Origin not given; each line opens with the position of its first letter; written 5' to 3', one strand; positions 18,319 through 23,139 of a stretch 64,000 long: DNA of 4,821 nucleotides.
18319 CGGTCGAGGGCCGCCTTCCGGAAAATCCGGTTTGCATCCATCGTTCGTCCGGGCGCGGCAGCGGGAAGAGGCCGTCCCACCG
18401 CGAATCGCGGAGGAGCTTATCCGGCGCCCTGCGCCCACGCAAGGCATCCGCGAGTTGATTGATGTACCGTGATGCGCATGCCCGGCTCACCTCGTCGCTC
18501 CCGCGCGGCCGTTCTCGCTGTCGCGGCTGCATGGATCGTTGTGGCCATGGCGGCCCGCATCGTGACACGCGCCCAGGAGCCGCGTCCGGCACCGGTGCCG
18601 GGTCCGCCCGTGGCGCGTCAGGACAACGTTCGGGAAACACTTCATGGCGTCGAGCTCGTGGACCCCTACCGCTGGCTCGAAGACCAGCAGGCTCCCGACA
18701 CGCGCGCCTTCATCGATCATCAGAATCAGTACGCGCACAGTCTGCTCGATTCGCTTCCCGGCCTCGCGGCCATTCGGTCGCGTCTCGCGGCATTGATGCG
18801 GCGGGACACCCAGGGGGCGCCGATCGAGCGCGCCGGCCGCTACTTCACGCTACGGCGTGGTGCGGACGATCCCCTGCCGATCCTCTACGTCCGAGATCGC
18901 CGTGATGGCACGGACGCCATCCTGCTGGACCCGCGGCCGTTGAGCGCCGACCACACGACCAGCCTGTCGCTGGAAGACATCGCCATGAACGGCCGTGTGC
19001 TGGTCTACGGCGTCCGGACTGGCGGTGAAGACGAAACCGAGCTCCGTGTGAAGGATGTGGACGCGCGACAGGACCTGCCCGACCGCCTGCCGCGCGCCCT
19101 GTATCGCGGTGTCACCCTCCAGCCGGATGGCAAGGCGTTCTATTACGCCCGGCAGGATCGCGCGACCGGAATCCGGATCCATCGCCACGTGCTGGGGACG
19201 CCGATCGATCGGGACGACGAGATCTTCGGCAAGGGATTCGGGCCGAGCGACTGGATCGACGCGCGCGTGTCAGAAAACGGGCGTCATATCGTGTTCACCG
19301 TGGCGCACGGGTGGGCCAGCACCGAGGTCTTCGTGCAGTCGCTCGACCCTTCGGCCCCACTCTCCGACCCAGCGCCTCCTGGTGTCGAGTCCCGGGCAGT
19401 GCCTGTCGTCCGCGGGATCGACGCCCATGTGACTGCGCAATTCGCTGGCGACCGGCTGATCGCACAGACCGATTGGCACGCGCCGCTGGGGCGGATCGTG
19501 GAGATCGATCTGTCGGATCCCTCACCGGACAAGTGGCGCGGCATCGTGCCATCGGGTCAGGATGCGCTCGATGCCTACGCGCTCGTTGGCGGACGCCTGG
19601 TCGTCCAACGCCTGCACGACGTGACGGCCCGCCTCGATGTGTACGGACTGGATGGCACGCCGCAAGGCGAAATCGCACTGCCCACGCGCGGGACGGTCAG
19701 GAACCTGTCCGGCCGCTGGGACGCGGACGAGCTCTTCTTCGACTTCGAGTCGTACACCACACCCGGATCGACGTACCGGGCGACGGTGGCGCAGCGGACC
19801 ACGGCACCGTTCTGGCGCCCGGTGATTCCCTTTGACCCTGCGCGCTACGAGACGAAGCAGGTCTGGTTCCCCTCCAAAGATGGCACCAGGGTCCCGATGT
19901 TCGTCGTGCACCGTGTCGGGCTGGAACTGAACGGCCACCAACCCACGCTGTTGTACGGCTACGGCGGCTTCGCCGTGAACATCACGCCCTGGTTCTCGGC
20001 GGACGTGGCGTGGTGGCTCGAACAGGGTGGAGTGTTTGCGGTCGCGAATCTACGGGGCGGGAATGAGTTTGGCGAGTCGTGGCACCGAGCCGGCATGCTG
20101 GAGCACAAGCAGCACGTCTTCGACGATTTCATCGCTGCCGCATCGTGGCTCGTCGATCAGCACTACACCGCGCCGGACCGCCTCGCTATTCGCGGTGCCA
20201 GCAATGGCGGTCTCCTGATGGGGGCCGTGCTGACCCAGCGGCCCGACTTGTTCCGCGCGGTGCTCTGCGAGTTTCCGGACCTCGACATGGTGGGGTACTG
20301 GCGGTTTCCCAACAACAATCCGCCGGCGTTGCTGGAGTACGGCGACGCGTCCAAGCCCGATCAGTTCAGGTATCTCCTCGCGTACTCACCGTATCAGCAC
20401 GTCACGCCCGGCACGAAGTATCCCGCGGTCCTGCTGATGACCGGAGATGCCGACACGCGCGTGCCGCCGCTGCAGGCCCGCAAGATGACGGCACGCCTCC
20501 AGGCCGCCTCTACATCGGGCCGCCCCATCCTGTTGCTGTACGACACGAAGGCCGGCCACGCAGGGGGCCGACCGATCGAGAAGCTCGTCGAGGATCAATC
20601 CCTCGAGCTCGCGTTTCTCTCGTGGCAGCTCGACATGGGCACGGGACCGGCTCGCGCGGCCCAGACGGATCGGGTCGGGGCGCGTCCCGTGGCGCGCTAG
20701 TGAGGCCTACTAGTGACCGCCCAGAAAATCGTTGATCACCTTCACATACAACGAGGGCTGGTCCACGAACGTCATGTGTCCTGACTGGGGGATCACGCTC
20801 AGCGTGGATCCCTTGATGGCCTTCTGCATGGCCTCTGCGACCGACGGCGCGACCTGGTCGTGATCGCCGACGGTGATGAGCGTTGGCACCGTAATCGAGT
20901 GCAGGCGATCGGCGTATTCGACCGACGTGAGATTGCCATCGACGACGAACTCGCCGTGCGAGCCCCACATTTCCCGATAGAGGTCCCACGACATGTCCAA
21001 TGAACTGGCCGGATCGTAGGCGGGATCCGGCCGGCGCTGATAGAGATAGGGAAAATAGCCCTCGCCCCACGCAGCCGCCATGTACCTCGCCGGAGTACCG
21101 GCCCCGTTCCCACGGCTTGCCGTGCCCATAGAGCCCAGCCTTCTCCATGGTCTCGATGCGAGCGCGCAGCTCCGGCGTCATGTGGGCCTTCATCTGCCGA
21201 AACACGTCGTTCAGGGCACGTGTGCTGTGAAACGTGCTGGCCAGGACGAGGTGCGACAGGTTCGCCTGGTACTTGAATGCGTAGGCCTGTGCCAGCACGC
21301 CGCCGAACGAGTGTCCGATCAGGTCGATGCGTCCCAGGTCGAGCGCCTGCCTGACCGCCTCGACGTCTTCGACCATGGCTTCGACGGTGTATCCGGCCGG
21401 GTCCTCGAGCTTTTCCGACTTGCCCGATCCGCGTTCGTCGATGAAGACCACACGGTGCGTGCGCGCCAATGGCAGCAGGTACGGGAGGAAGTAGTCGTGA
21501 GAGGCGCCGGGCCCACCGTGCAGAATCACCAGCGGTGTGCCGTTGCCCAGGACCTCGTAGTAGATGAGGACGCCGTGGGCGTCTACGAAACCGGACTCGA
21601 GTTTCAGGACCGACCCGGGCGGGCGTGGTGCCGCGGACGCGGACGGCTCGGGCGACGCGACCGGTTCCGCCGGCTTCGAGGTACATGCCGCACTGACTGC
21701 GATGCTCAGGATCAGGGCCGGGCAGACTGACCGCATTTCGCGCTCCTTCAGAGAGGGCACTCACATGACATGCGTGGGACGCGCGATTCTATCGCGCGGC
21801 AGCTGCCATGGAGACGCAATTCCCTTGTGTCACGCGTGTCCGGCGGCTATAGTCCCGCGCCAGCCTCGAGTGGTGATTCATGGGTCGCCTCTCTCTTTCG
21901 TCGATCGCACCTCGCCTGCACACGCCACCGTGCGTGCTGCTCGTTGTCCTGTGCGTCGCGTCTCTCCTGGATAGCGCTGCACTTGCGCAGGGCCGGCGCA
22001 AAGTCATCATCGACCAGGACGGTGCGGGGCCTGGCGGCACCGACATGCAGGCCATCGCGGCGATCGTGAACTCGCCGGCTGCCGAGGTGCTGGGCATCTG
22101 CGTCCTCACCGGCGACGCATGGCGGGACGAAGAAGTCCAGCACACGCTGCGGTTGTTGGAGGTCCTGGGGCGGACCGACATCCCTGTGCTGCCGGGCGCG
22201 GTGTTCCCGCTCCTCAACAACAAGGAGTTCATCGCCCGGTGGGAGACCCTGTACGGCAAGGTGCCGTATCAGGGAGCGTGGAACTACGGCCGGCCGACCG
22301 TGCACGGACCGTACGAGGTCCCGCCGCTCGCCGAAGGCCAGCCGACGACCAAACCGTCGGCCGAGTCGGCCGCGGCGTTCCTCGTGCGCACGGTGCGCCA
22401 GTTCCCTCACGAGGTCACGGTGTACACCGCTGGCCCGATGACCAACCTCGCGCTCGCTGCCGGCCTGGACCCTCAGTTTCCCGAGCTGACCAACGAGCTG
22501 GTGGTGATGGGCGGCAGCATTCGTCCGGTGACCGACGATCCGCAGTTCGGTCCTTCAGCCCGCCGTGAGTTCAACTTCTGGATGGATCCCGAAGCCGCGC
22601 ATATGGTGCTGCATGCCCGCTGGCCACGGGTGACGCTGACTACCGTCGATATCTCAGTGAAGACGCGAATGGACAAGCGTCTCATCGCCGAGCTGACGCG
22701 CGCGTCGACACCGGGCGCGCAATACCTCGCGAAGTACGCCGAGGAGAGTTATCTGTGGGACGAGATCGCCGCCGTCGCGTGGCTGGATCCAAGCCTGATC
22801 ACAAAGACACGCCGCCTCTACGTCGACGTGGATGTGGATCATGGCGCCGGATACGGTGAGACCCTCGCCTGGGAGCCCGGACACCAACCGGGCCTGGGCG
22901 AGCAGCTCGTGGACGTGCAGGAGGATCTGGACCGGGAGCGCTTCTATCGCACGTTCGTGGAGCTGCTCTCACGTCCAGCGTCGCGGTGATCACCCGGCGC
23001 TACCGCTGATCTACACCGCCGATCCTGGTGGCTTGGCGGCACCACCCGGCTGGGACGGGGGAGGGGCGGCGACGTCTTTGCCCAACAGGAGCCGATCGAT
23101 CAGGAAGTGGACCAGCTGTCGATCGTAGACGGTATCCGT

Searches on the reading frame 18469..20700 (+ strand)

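Call 19: search_protein_families(library=pfam, proteins=[window:18469-20700:+], max_evalue=0.001)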
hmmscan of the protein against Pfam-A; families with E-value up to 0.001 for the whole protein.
window:18469-20700:+ (743 aa): 2 families
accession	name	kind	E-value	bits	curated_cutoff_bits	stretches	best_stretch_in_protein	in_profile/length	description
PF02897.21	Peptidase_S9_N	-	4.9e-76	256.6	24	1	46-445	1-408/414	Prolyl oligopeptidase, N-terminal beta-propeller domain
PF00326.27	Peptidase_S9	-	5e-54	183.4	22.6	1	508-722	2-211/213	Prolyl oligopeptidase family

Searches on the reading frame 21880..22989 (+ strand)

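Call 19: search_protein_families(library=pfam, proteins=[window:21880-22989:+], max_evalue=0.001)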
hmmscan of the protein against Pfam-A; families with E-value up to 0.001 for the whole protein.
window:21880-22989:+ (369 aa): 1 family
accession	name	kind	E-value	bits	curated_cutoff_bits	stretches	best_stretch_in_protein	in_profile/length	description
PF01156.24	IU_nuc_hydro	-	2.1e-54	185.7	34.2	1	42-356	1-296/297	Inosine-uridine preferring nucleoside hydrolase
